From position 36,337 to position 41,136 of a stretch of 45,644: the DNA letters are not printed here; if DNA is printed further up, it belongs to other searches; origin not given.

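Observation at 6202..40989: One 34.8-kb gene encoding an 11,595-aa predicted lipoprotein with almost no recognisable domains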

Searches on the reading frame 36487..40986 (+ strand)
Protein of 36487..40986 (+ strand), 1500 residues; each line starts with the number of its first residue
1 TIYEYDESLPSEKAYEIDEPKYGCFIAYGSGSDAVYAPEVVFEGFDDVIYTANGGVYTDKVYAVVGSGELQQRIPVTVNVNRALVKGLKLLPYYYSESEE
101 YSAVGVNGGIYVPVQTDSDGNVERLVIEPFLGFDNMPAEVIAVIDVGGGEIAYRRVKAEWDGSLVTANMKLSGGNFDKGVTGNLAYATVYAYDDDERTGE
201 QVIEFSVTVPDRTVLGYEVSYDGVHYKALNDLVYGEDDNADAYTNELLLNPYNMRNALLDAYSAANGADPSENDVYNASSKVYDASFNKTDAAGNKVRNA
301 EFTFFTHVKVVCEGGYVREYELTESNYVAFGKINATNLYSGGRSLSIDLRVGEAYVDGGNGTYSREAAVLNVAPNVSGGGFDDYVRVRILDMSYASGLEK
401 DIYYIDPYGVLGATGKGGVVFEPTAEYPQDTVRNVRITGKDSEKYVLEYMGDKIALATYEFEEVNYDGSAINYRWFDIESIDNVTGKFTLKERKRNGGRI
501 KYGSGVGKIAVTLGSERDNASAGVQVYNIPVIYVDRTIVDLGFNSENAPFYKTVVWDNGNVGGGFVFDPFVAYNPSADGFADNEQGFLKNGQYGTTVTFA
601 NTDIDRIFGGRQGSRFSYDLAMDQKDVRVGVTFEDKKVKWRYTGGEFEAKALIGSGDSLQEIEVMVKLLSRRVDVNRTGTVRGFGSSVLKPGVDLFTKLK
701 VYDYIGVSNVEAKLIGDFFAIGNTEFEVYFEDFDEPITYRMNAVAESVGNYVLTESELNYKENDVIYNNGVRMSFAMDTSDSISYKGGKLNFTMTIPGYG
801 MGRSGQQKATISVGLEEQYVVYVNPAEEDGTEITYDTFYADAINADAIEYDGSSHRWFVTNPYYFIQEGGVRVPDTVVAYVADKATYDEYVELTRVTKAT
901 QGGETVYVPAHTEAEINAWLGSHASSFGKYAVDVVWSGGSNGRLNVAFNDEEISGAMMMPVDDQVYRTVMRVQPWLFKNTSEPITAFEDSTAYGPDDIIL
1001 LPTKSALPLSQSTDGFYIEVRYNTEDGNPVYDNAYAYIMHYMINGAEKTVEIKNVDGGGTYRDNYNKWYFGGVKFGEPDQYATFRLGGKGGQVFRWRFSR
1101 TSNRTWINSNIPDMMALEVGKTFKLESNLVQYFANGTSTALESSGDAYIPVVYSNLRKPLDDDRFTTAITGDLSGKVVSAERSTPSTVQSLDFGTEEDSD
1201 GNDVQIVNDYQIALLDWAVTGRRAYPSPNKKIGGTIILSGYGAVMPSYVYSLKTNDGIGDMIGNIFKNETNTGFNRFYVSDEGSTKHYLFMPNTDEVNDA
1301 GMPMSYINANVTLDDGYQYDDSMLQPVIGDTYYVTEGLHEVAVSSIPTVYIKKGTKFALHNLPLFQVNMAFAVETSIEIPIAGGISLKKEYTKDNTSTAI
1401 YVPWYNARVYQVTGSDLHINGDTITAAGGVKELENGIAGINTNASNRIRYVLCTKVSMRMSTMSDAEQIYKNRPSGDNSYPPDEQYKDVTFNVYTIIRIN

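Call 20: find_homologous_proteins(query=window:36487-40986:+, max_evalue=0.00001)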
Query window:36487-40986:+ (1500 aa): 1 proteins with E <= 0.00001 among 8000 candidates.
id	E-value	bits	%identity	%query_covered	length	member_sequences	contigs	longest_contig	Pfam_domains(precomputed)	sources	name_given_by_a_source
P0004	0.0e+0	1248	45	99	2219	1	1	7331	-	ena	-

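Call 23: find_encoding_contigs(protein=P0004, flank=10000, max_places=4)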
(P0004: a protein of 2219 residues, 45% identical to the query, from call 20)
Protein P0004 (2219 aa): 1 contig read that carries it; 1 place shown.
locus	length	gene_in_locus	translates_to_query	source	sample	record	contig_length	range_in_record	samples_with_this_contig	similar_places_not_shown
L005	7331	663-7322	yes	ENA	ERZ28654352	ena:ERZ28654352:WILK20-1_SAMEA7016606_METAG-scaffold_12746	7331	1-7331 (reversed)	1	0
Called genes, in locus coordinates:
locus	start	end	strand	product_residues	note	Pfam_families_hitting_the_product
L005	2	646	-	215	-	?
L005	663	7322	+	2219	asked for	-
